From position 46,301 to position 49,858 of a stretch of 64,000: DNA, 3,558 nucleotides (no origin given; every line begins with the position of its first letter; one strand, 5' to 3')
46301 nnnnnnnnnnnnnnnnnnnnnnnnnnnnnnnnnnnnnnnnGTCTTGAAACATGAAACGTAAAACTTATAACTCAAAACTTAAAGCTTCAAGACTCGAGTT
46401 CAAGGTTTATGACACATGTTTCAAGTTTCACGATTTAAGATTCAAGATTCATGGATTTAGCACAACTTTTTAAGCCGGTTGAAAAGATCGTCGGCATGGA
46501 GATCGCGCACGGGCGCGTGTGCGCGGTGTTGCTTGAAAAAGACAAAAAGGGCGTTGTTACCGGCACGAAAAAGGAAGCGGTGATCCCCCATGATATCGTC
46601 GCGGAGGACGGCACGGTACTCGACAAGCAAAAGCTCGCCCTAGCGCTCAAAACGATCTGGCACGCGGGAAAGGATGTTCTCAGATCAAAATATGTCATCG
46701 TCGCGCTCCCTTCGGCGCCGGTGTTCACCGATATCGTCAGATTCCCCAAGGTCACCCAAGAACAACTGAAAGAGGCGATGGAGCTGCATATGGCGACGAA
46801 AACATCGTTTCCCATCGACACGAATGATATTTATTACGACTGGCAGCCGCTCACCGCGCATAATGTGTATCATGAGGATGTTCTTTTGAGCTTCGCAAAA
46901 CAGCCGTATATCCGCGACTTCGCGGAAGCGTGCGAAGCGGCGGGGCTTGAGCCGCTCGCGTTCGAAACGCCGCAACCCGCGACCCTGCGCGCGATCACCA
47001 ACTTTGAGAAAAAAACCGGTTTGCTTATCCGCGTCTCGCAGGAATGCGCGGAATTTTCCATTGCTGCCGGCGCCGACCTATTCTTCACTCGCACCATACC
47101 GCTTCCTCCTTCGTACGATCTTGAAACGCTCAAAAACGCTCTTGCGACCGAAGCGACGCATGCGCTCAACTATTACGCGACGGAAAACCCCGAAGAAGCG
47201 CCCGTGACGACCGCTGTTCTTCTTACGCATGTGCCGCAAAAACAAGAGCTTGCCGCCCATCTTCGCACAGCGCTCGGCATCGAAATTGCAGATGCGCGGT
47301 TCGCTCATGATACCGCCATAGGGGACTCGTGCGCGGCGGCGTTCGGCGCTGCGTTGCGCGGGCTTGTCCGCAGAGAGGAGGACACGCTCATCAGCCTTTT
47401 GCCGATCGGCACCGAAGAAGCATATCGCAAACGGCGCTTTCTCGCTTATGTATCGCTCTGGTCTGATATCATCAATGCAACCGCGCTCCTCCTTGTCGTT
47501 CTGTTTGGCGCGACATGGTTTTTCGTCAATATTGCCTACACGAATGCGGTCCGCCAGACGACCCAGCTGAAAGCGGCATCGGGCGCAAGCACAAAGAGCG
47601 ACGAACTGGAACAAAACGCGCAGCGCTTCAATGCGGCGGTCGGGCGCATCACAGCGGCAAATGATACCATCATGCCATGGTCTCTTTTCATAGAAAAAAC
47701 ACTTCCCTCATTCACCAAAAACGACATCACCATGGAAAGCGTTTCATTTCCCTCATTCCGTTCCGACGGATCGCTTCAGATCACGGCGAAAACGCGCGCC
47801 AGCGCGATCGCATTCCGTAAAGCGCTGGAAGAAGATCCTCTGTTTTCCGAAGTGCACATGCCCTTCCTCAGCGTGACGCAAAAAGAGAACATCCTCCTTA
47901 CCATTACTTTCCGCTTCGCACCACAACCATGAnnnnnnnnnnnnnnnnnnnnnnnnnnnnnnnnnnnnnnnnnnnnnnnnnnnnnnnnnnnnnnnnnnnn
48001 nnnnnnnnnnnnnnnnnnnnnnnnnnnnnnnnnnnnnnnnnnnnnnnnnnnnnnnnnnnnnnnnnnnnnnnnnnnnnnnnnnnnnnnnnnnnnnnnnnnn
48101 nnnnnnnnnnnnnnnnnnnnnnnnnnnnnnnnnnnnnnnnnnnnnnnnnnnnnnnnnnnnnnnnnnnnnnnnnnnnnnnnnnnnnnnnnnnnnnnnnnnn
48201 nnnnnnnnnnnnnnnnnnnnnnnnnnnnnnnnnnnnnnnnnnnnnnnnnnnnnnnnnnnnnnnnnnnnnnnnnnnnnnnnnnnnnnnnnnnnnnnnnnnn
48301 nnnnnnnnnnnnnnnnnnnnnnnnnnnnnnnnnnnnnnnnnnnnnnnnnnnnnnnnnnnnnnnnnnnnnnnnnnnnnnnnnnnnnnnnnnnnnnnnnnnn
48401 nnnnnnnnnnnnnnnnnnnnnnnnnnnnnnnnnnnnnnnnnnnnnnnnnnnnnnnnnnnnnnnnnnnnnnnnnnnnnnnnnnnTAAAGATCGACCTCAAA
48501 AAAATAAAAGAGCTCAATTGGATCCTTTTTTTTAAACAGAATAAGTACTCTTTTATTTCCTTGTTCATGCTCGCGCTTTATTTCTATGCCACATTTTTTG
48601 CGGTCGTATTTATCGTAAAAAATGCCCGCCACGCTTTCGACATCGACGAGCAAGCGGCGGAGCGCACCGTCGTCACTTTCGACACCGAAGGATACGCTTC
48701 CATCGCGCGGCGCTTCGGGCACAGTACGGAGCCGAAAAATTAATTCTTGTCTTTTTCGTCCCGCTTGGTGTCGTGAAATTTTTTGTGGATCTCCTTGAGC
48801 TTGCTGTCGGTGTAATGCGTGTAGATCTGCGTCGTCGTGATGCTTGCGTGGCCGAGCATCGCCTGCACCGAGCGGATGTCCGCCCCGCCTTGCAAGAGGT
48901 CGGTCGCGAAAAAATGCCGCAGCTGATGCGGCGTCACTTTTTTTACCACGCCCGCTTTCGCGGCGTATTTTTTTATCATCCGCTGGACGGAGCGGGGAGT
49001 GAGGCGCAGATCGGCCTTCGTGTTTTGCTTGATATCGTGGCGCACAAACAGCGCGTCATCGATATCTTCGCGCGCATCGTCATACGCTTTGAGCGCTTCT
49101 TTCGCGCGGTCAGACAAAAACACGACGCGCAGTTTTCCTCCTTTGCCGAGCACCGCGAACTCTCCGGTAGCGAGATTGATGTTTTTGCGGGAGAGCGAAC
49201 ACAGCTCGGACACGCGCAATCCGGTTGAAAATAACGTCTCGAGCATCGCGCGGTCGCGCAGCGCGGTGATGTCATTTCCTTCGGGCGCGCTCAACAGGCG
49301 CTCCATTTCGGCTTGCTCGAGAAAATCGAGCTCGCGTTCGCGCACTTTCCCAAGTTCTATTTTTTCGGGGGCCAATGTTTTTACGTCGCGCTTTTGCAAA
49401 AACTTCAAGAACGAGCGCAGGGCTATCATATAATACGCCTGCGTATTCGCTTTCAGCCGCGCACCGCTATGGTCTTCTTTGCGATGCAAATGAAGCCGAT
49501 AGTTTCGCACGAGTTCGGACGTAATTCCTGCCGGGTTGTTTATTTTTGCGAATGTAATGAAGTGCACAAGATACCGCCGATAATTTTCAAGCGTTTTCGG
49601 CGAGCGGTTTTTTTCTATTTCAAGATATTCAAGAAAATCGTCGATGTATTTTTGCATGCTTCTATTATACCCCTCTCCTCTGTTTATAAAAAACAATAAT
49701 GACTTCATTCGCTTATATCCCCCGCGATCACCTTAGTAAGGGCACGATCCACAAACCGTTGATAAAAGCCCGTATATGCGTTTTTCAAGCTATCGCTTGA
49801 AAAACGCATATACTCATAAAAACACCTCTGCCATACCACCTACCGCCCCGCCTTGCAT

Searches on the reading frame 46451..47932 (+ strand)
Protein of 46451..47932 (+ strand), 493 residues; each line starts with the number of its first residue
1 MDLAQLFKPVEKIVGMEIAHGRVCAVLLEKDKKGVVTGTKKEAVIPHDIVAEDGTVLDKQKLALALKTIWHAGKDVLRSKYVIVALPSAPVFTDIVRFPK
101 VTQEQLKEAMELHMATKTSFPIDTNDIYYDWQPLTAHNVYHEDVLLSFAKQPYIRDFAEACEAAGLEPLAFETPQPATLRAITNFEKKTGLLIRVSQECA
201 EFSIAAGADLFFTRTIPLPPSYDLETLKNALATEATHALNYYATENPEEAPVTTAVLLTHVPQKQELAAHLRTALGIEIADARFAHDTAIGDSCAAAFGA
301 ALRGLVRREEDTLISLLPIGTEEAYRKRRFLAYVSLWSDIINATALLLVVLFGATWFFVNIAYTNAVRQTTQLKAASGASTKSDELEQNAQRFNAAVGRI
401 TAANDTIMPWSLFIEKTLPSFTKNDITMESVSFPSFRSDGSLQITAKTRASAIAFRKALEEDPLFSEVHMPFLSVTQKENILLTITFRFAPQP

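Call 85: search_protein_families(library=pfam, proteins=[window:46451-47932:+], max_evalue=0.0001)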
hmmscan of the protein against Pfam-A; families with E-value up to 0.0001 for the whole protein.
window:46451-47932:+ (493 aa): 1 family
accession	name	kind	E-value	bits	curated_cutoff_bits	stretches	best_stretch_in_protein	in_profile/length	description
PF11104.14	PilM_2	-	1.1e-09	38.1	27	1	15-184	1-168/340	Type IV pilus assembly protein PilM;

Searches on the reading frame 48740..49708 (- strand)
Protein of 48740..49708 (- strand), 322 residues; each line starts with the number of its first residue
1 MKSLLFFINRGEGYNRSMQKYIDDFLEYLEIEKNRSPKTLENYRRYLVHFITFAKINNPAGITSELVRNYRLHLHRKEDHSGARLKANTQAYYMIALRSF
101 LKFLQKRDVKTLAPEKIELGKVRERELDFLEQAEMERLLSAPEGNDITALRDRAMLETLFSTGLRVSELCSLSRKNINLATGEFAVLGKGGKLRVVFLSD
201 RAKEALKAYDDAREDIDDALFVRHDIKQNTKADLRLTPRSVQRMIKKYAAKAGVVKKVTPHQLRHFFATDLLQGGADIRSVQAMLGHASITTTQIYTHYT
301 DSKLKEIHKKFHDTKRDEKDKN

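Call 85: search_protein_families(library=pfam, proteins=[window:48740-49708:-], max_evalue=0.0001)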
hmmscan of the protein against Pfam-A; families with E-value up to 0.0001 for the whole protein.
window:48740-49708:- (322 aa): 4 families
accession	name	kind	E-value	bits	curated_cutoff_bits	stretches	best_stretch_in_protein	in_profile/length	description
PF00589.27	Phage_integrase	-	7.4e-44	150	27.1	1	129-301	2-170/172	Phage integrase family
PF02899.23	Phage_int_SAM_1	-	2.5e-15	57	22.3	1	22-107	1-82/83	Phage integrase, N-terminal SAM-like domain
PF13495.12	Phage_int_SAM_4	-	8e-10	39.4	27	1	22-86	2-65/85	Phage integrase, N-terminal SAM-like domain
PF13102.12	Phage_int_SAM_5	-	1.5e-06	28.9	22.3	1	21-103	5-81/98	Phage integrase SAM-like domain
